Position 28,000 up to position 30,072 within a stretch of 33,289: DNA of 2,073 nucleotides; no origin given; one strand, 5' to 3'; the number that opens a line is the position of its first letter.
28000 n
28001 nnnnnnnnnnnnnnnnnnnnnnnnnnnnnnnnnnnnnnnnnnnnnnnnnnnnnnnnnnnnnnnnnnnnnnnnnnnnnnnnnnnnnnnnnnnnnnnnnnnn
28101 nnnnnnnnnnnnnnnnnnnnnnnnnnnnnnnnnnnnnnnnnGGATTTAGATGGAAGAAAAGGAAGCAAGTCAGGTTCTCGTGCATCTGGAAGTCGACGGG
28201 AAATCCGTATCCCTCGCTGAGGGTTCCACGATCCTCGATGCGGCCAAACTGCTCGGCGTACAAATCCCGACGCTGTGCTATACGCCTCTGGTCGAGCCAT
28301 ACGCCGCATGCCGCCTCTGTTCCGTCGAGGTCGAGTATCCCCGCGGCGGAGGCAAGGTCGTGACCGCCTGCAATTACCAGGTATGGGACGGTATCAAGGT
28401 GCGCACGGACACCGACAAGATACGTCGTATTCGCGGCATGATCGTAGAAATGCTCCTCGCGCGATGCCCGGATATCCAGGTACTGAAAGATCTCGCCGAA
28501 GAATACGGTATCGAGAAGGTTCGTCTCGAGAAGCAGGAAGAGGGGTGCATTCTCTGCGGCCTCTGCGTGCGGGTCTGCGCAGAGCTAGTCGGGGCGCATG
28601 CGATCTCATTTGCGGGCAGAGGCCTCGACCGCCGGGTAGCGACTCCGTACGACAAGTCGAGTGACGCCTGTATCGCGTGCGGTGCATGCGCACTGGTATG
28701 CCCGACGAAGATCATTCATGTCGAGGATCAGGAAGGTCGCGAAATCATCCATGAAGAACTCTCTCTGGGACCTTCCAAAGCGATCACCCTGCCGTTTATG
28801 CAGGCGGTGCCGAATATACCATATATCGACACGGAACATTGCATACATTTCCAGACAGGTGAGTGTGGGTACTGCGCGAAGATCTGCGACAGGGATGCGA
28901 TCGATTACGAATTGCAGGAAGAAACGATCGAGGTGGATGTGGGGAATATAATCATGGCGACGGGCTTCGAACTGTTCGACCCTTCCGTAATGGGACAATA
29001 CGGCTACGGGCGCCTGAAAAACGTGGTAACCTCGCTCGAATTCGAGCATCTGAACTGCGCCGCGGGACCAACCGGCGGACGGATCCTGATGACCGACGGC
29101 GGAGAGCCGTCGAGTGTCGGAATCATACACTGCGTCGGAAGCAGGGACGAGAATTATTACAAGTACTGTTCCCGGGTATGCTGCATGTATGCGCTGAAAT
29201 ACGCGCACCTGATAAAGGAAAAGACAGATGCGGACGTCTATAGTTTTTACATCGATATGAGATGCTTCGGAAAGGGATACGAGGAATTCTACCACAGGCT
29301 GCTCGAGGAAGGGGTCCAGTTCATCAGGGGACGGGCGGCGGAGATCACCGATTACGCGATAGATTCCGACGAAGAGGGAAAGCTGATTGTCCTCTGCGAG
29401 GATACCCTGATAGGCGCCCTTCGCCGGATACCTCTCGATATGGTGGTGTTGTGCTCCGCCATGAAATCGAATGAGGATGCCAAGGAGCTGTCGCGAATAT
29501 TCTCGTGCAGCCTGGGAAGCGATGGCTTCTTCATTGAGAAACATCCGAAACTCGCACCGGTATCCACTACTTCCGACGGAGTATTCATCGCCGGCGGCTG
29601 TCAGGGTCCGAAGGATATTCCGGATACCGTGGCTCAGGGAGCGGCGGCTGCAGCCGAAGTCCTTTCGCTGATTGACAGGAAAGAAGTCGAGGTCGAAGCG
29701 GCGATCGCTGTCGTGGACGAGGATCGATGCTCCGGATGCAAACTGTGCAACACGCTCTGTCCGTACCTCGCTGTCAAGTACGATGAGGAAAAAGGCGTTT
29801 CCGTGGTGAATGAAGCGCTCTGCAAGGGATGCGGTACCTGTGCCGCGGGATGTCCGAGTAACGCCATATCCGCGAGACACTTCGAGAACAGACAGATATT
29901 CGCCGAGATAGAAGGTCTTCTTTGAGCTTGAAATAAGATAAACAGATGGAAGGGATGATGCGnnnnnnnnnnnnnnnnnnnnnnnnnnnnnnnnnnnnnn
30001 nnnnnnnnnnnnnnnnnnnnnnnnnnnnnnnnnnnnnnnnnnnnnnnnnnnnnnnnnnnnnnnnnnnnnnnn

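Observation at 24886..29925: Second hdrA is split inside its inserted-ferredoxin domain by a NuoE/NuoF-type NADH module and re-fused to a NuoG/HydA-type Fe-S head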

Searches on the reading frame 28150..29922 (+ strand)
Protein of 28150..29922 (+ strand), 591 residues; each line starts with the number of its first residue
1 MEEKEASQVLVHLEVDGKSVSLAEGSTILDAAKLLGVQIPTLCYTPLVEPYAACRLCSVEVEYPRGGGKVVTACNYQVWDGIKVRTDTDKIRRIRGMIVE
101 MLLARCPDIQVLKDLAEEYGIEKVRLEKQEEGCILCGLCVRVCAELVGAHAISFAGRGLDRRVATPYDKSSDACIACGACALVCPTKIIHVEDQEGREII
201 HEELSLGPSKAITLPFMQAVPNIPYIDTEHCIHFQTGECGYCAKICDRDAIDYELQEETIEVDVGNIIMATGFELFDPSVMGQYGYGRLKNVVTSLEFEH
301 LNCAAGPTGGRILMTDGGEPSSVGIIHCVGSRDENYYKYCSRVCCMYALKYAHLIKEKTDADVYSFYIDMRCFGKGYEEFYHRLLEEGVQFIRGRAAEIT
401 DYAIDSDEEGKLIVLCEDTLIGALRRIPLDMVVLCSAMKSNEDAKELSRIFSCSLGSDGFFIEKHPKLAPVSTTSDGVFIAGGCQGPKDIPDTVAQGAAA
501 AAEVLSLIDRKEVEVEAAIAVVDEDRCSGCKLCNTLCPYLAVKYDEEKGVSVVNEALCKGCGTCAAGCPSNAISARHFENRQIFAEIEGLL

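Call 3: search_protein_families(library=pfam, proteins=[window:28150-29922:+], max_evalue=0.01)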
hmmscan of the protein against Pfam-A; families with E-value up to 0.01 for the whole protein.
window:28150-29922:+ (591 aa): 14 families
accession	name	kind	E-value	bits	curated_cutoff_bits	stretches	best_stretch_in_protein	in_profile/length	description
PF00037.32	Fer4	-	8.8e-20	70.1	21.1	3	171-189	5-23/24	4Fe-4S binding domain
PF12838.12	Fer4_7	-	2.5e-18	66.7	27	5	133-188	2-52/52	4Fe-4S dicluster domain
PF13510.11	Fer2_4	-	9.8e-17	61.2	22.8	1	11-88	4-81/82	2Fe-2S iron-sulfur cluster binding domain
PF12837.12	Fer4_6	-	3.1e-15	55.7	25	3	551-573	2-24/24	4Fe-4S binding domain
PF13187.11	Fer4_9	-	7e-14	52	27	2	526-573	1-52/52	4Fe-4S dicluster domain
PF13484.11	Fer4_16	-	1.9e-13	51.4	30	2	174-194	2-24/66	4Fe-4S double cluster binding domain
PF14697.11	Fer4_21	-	2.3e-13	50.5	35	2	520-573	1-57/59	4Fe-4S dicluster domain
PF13237.11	Fer4_10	-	1.8e-12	47.4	25.5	4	521-569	3-53/53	4Fe-4S dicluster domain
PF12797.12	Fer4_2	-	4.6e-11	42.4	24.5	2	171-186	7-22/22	4Fe-4S binding domain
PF25160.1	LdpA_Fe-S-bd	-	9.1e-08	32.2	27.6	1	531-577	7-47/49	LdpA Fe-S cluster-binding domain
PF13183.11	Fer4_8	-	4.9e-07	30.6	27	1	131-188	3-68/68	4Fe-4S dicluster domain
PF13534.11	Fer4_17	-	2.1e-05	25.4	22.2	0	133-188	2-60/61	4Fe-4S dicluster domain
PF13459.11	Fer4_15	-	0.00054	21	22.4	0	521-545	2-26/66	4Fe-4S single cluster domain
PF13370.11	Fer4_13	-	0.0011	20.1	24.5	0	172-200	4-31/58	4Fe-4S single cluster domain of Ferredoxin I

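Call 13: find_homologous_proteins(query=window:28150-29922:+, max_evalue=1e-20)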
Query window:28150-29922:+ (591 aa): 8000 proteins with E <= 1e-20 among 8000 candidates; the best 120 are listed.
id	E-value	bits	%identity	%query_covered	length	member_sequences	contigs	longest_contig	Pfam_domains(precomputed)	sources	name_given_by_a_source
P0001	0.0e+0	1261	91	100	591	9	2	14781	PF14697.12,PF13510.12,PF12797.13,PF12837.13,PF00037.33,PF13484.12,PF12838.13,PF13237.12,PF13183.12,PF13187.12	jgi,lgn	jgi:heterodisulfide reductase subunit A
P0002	0.0e+0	1104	79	100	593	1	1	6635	PF14697.12,PF13510.12,PF12797.13,PF12837.13,PF00037.33,PF13484.12,PF12838.13,PF25160.2,PF13237.12,PF13183.12,PF13187.12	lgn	-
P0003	0.0e+0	1061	75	100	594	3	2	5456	PF14697.12,PF13510.12,PF12797.13,PF12837.13,PF00037.33,PF13484.12,PF12838.13,PF13534.12,PF25160.2,PF13237.12,PF13187.12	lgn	-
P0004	0.0e+0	1055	75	98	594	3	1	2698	PF14697.12,PF12837.13,PF13484.12,PF12838.13,PF13534.12,PF13459.12,PF13510.12,PF12797.13,PF00037.33,PF25160.2,PF13237.12,PF13183.12,PF13187.12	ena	-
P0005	0.0e+0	1050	74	100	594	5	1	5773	PF14697.12,PF12837.13,PF13484.12,PF12838.13,PF13534.12,PF13510.12,PF12797.13,PF00037.33,PF25160.2,PF13237.12,PF13183.12,PF13187.12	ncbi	-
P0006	0.0e+0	1032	73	99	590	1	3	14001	PF14697.12,PF13510.12,PF12797.13,PF12837.13,PF00037.33,PF13484.12,PF12838.13,PF25160.2,PF13237.12,PF13183.12,PF13187.12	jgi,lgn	jgi:heterodisulfide reductase subunit A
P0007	0.0e+0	1030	73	100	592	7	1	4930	PF14697.12,PF13510.12,PF12797.13,PF12837.13,PF00037.33,PF13484.12,PF12838.13,PF25160.2,PF13237.12,PF13183.12,PF13187.12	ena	-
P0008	0.0e+0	1016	72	100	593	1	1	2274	PF14697.12,PF13510.12,PF12797.13,PF12837.13,PF00037.33,PF13484.12,PF12838.13,PF25160.2,PF13237.12,PF13183.12,PF13187.12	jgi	-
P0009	0.0e+0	1015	72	100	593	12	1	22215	PF14697.12,PF12837.13,PF13484.12,PF12838.13,PF22117.3,PF13510.12,PF12797.13,PF00037.33,PF25160.2,PF13237.12,PF13183.12,PF13187.12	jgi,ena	-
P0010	0.0e+0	1010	72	100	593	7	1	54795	PF14697.12,PF13510.12,PF12797.13,PF12837.13,PF00037.33,PF13484.12,PF12838.13,PF25160.2,PF13237.12,PF13183.12,PF13187.12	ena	-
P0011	1.2e-295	1000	71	98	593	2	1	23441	PF14697.12,PF12837.13,PF13484.12,PF12838.13,PF13534.12,PF13510.12,PF12797.13,PF00037.33,PF25160.2,PF13237.12,PF13183.12,PF13187.12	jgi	jgi:heterodisulfide reductase subunit A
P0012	1.2e-294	996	71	99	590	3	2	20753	PF14697.12,PF12837.13,PF13484.12,PF12838.13,PF13459.12,PF13510.12,PF12797.13,PF00037.33,PF25160.2,PF13237.12,PF13183.12,PF13187.12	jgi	jgi:heterodisulfide reductase subunit A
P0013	9.9e-273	924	66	98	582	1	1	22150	PF14697.12,PF12837.13,PF13484.12,PF12838.13,PF13534.12,PF13510.12,PF12797.13,PF00037.33,PF25160.2,PF13237.12,PF13183.12,PF13187.12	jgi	jgi:heterodisulfide reductase subunit A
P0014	1.4e-272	924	67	98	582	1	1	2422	PF14697.12,PF12837.13,PF13484.12,PF12838.13,PF13534.12,PF13510.12,PF12797.13,PF00037.33,PF25160.2,PF13237.12,PF13183.12,PF13187.12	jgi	jgi:heterodisulfide reductase subunit A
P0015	3.2e-262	889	63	98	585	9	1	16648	PF14697.12,PF13510.12,PF12797.13,PF12837.13,PF00037.33,PF13484.12,PF12838.13,PF25160.2,PF13237.12,PF13187.12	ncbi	-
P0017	1.2e-257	874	63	98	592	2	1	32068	PF14697.12,PF13510.12,PF12797.13,PF12837.13,PF00037.33,PF13484.12,PF12838.13,PF22117.3,PF25160.2,PF13237.12,PF13187.12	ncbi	-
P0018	6.0e-253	859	61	98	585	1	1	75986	PF14697.12,PF13510.12,PF12797.13,PF12837.13,PF00037.33,PF13484.12,PF12838.13,PF25160.2,PF13237.12,PF13187.12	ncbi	-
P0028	1.1e-241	821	59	98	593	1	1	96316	PF14697.12,PF12837.13,PF13484.12,PF12838.13,PF22117.3,PF13459.12,PF13510.12,PF12797.13,PF00037.33,PF25160.2,PF13237.12,PF13187.12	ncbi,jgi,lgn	-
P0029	1.9e-241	821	59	98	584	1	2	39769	PF14697.12,PF12837.13,PF13484.12,PF12838.13,PF13534.12,PF22117.3,PF13459.12,PF13510.12,PF12797.13,PF00037.33,PF25160.2,PF13237.12,PF13183.12,PF13187.12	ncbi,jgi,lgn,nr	ncbi:MAG: 4Fe-4S dicluster domain-containing protein [Dehalococcoidia bacterium]|nr:MAG: 4Fe-4S dicl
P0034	2.7e-239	814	59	98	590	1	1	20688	PF14697.12,PF13510.12,PF12797.13,PF12837.13,PF00037.33,PF13484.12,PF12838.13,PF25160.2,PF13237.12,PF13187.12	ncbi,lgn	ncbi:MAG: 2Fe-2S iron-sulfur cluster-binding protein [Candidatus Aminicenantes bacterium]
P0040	7.3e-238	809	58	98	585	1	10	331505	PF14697.12,PF13510.12,PF12797.13,PF12837.13,PF00037.33,PF13484.12,PF12838.13,PF25160.2,PF13237.12,PF13183.12,PF13187.12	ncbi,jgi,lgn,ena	-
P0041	2.3e-237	807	57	98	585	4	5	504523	PF14697.12,PF07992.21,PF12837.13,PF13484.12,PF12838.13,PF13510.12,PF12797.13,PF00037.33,PF25160.2,PF13237.12,PF13370.12,PF13187.12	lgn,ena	-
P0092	3.4e-234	797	58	98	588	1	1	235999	PF14697.12,PF13510.12,PF12797.13,PF12837.13,PF00037.33,PF13484.12,PF12838.13,PF25160.2,PF13237.12,PF13183.12,PF13187.12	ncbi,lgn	-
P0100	1.6e-233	795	57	98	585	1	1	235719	PF14697.12,PF12837.13,PF13484.12,PF12838.13,PF13459.12,PF12800.13,PF13510.12,PF12797.13,PF00037.33,PF25160.2,PF13237.12,PF13187.12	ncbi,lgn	-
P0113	3.7e-233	793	58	98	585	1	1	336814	PF14697.12,PF13510.12,PF12797.13,PF12837.13,PF00037.33,PF13484.12,PF12838.13,PF22117.3,PF25160.2,PF13237.12,PF13187.12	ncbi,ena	-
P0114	3.8e-233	793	58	100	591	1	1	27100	PF14697.12,PF12837.13,PF13484.12,PF12838.13,PF13534.12,PF13459.12,PF12800.13,PF13510.12,PF12797.13,PF00037.33,PF25160.2,PF13237.12,PF13183.12,PF13187.12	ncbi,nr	ncbi:MAG: 4Fe-4S dicluster domain-containing protein [Deltaproteobacteria bacterium]|nr:4Fe-4S diclu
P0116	4.3e-233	793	58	98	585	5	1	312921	PF14697.12,PF13510.12,PF12797.13,PF12837.13,PF00037.33,PF13484.12,PF12838.13,PF13534.12,PF25160.2,PF13237.12,PF13187.12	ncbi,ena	-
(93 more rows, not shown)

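Call 14: find_related_loci(query=window:28150-29922:+, collection=genome_contigs, flank=8000)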
Query window:28150-29922:+ (591 aa) in genome_contigs; peptide patterns used: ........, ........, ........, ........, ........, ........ (x = any residue, [..] = any of these).
42 stretches matched a pattern; 15 encode a relative of the query (tblastn E <= 1e-3); 15 distinct loci.
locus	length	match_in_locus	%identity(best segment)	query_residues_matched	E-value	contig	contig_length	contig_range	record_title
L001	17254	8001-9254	65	171-591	0e+0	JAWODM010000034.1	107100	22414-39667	MAG: Candidatus Krumholzibacteriales bacterium isolate BLK5-2.bin.162 k191_412697, whole genome shotgun sequence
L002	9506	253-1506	63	171-591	0e+0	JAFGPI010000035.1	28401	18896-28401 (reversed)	MAG: Candidatus Krumholzibacteriota bacterium isolate Zod_Metabat.682 k87_1580349, whole genome shotgun sequence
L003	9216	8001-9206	64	1-404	3e-176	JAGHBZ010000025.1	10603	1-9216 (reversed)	MAG: Candidatus Sumerlaeota bacterium isolate AUK269 PB_MBMC_223_c_000000000293, whole genome shotgun sequence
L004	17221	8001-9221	52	172-591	1e-138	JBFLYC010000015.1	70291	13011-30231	MAG: Bacillota bacterium isolate MAG074 MAG074_15, whole genome shotgun sequence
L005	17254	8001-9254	40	174-590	1e-99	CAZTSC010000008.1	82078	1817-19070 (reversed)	MAG TPA_asm: uncultured Faecalibacterium sp. isolate binchicken_co370_329 genome assembly, contig: NODE_423_length_82078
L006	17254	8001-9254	40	174-590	4e-99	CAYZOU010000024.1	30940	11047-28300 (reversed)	MAG TPA_asm: uncultured Faecalibacterium sp. isolate SRP313737_co1_304 genome assembly, contig: NODE_2347_length_30940_c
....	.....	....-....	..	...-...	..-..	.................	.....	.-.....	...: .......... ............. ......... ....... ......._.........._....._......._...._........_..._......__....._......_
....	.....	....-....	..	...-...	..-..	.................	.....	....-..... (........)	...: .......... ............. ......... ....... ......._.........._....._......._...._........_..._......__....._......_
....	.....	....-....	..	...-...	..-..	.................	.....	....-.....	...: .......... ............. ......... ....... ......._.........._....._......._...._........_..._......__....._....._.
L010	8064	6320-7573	39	174-590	3e-98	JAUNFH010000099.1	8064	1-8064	MAG: Clostridia bacterium isolate S25M_St_metabat_45 NODE_4323_length_8064_cov_6.595955, whole genome shotgun sequence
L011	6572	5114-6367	39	174-590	8e-97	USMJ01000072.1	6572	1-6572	uncultured Ruminococcaceae bacterium isolate UMGS1867 genome assembly, contig: NODE_1943_length_6572_cov_2.477060, whole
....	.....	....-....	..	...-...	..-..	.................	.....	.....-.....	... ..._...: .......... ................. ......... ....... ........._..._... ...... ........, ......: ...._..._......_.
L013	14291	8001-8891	35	171-490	4e-45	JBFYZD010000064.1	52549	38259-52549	MAG: Gemmatimonadales bacterium isolate PPR_0425 PPR_0425.fa_k121_493449, whole genome shotgun sequence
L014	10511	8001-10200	36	171-451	4e-43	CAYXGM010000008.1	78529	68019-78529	MAG TPA_asm: uncultured Gemmatimonadaceae bacterium isolate SRP141376_co1_394 genome assembly, contig: NODE_816_length_7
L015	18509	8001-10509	36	171-511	7e-42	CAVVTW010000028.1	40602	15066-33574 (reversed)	MAG: uncultured Gemmatimonadales bacterium isolate MFD02923.bin.2.60 genome assembly, contig: contig_52336, whole genome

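Call 15: find_encoding_contigs(protein=P0029, flank=9000, max_places=2)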
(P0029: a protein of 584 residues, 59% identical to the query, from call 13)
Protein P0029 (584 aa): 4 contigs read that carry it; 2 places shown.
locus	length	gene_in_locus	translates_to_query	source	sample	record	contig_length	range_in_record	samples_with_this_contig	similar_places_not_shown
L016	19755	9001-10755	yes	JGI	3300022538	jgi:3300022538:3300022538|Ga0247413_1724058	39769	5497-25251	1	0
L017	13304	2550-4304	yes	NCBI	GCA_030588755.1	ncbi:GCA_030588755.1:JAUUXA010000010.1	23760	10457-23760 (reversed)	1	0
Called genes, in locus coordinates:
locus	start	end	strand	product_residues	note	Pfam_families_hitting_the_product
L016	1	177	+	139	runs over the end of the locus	PF04909:Amidohydro_2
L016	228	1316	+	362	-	PF04015:DUF362, PF00037:Fer4 (weak), PF12797:Fer4_2 (faint), PF12837:Fer4_6 (weak), PF13237:Fer4_10 (weak), PF14697:Fer4_21 (faint), PF12838:Fer4_7, PF13187:Fer4_9 (weak), +1 more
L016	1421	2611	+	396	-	PF02771:Acyl-CoA_dh_N, PF02770:Acyl-CoA_dh_M, PF00441:Acyl-CoA_dh_1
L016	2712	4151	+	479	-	PF02629:CoA_binding (weak), PF13380:CoA_binding_2, PF13607:Succ_CoA_lig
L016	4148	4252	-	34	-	-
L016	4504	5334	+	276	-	PF00890:FAD_binding_2 (weak), PF01266:DAO (weak), PF07992:Pyr_redox_2 (weak), PF12831:FAD_oxidored, PF13450:NAD_binding_8 (weak)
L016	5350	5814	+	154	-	PF01257:2Fe-2S_thioredx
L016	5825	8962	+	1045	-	PF01512:Complex1_51K, PF10531:SLBB (weak), PF10589:NADH_4Fe-4S, PF14691:Fer4_20, PF01262:AlaDh_PNT_C (faint), PF01266:DAO (weak), PF07992:Pyr_redox_2, PF13450:NAD_binding_8, +2 more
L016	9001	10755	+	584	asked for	PF13510:Fer2_4, PF12838:Fer4_7, PF13183:Fer4_8 (weak), PF14697:Fer4_21, PF00037:Fer4, PF13237:Fer4_10, PF12838:Fer4_7, PF14697:Fer4_21, +11 more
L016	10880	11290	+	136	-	PF02572:CobA_CobO_BtuR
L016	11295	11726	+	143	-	PF02662:FlpD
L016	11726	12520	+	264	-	PF00037:Fer4 (faint)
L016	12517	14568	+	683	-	PF04879:Molybdop_Fe4S4, PF00384:Molybdopterin, PF01568:Molydop_binding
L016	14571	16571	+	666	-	PF07992:Pyr_redox_2 (faint), PF12831:FAD_oxidored (weak), PF13450:NAD_binding_8 (weak), PF00037:Fer4 (weak), PF13237:Fer4_10 (weak), PF14697:Fer4_21, PF12838:Fer4_7 (weak), PF13187:Fer4_9 (weak), +4 more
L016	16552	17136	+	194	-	PF13183:Fer4_8, PF13237:Fer4_10 (faint), PF13187:Fer4_9, PF13534:Fer4_17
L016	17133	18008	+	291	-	PF02754:CCG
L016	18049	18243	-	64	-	-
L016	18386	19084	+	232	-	PF02146:SIR2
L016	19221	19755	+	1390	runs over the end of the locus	PF01869:BcrAD_BadFG, PF09989:DUF2229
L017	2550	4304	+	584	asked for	PF13510:Fer2_4, PF12838:Fer4_7, PF13183:Fer4_8 (weak), PF14697:Fer4_21, PF00037:Fer4, PF13237:Fer4_10, PF12838:Fer4_7, PF14697:Fer4_21, +11 more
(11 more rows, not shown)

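Call 16: find_encoding_contigs(protein=P0034, flank=9000, max_places=2)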
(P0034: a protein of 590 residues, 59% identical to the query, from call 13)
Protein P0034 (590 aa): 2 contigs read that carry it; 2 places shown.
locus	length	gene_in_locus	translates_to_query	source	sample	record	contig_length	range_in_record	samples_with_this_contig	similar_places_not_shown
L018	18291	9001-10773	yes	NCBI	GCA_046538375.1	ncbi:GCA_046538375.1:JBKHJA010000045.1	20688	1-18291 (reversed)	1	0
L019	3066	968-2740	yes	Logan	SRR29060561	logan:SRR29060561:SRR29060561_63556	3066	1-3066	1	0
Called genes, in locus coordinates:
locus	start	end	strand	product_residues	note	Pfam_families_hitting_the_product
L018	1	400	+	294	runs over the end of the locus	PF02754:CCG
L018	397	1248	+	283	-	PF00070:Pyr_redox (faint), PF00890:FAD_binding_2, PF01266:DAO (weak), PF03486:HI0933_like (faint), PF07992:Pyr_redox_2 (weak), PF12831:FAD_oxidored, PF13450:NAD_binding_8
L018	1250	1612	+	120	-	PF07085:DRTGG (weak)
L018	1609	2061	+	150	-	PF13581:HATPase_c_2, PF02518:HATPase_c (weak)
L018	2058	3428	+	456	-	PF12838:Fer4_7, PF13187:Fer4_9 (weak), PF13237:Fer4_10, PF14697:Fer4_21 (weak), PF25160:LdpA_Fe-S-bd, PF00037:Fer4, PF02906:Fe_hyd_lg_C, PF04060:FeS, +2 more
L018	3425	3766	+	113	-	PF02603:Hpr_kinase_N (faint), PF07085:DRTGG (weak)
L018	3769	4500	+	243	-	PF02811:PHP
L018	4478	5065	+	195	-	PF02518:HATPase_c, PF13589:HATPase_c_3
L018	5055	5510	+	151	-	PF01257:2Fe-2S_thioredx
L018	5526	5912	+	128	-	-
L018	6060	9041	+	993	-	PF01512:Complex1_51K, PF10589:NADH_4Fe-4S, PF14691:Fer4_20, PF01262:AlaDh_PNT_C (faint), PF07992:Pyr_redox_2, PF13450:NAD_binding_8, PF13738:Pyr_redox_3, PF00070:Pyr_redox (weak), +3 more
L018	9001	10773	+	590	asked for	PF13510:Fer2_4, PF12838:Fer4_7, PF14697:Fer4_21, PF12838:Fer4_7 (weak), PF00037:Fer4 (weak), PF13237:Fer4_10, PF14697:Fer4_21, PF13187:Fer4_9, +5 more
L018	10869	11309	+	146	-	PF02662:FlpD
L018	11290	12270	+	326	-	PF01058:Oxidored_q6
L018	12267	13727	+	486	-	PF27537:HoxH, PF00374:NiFeSe_Hases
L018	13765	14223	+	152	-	PF01750:HycI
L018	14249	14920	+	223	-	PF02492:cobW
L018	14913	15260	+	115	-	PF01155:HypA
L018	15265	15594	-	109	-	-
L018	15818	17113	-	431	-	PF02812:ELFV_dehydrog_N, PF00208:ELFV_dehydrog, PF02826:2-Hacid_dh_C (weak)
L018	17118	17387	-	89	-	-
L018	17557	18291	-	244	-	PF00158:Sigma54_activat, PF14532:Sigma54_activ_2 (weak), PF25601:AAA_lid_14, PF02954:HTH_8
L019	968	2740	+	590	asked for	PF13510:Fer2_4, PF12838:Fer4_7, PF14697:Fer4_21, PF12838:Fer4_7 (weak), PF00037:Fer4 (weak), PF13237:Fer4_10, PF14697:Fer4_21, PF13187:Fer4_9, +5 more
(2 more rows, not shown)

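Call 17: find_encoding_contigs(protein=P0114, flank=9000, max_places=2)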
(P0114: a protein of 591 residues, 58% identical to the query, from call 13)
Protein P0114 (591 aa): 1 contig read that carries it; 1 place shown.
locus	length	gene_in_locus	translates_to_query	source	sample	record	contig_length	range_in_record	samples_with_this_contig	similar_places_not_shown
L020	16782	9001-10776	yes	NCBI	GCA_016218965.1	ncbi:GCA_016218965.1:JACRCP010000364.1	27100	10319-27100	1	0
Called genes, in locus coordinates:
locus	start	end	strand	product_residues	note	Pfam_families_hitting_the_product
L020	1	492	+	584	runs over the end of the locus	PF17092:PCB_OB (faint), PF13509:S1_2 (faint), PF21710:Spt6_S1 (faint), PF00575:S1, PF23459:S1_RRP5 (weak), PF00575:S1, PF23459:S1_RRP5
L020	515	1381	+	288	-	PF00574:CLP_protease (weak), PF25145:NfeD1b_N, PF01343:Peptidase_S49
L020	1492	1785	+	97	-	PF00216:Bac_DNA_binding, PF18291:HU-HIG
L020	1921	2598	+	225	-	PF00072:Response_reg, PF00486:Trans_reg_C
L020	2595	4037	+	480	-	PF00672:HAMP, PF00512:HisKA, PF02518:HATPase_c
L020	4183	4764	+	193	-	PF13183:Fer4_8, PF13237:Fer4_10 (weak), PF13187:Fer4_9, PF13534:Fer4_17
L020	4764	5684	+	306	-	PF02754:CCG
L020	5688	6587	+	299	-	PF07992:Pyr_redox_2 (faint), PF00070:Pyr_redox (faint), PF00890:FAD_binding_2 (weak), PF01266:DAO (weak), PF12831:FAD_oxidored, PF13450:NAD_binding_8 (weak)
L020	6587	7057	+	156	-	PF01257:2Fe-2S_thioredx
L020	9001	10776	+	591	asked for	PF13510:Fer2_4, PF12838:Fer4_7, PF13187:Fer4_9 (weak), PF00037:Fer4 (weak), PF13237:Fer4_10 (weak), PF12838:Fer4_7 (weak), PF13187:Fer4_9 (weak), PF25160:LdpA_Fe-S-bd (weak), +8 more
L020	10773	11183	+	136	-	PF02662:FlpD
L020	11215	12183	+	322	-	PF01058:Oxidored_q6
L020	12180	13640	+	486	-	PF27537:HoxH, PF00374:NiFeSe_Hases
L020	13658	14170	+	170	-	PF01750:HycI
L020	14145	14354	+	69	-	PF02518:HATPase_c (weak)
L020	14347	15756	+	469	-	PF00072:Response_reg, PF00158:Sigma54_activat, PF14532:Sigma54_activ_2, PF07728:AAA_5, PF25601:AAA_lid_14, PF02954:HTH_8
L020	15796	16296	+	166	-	PF04273:BLH_phosphatase (weak), PF22741:PTP-NADK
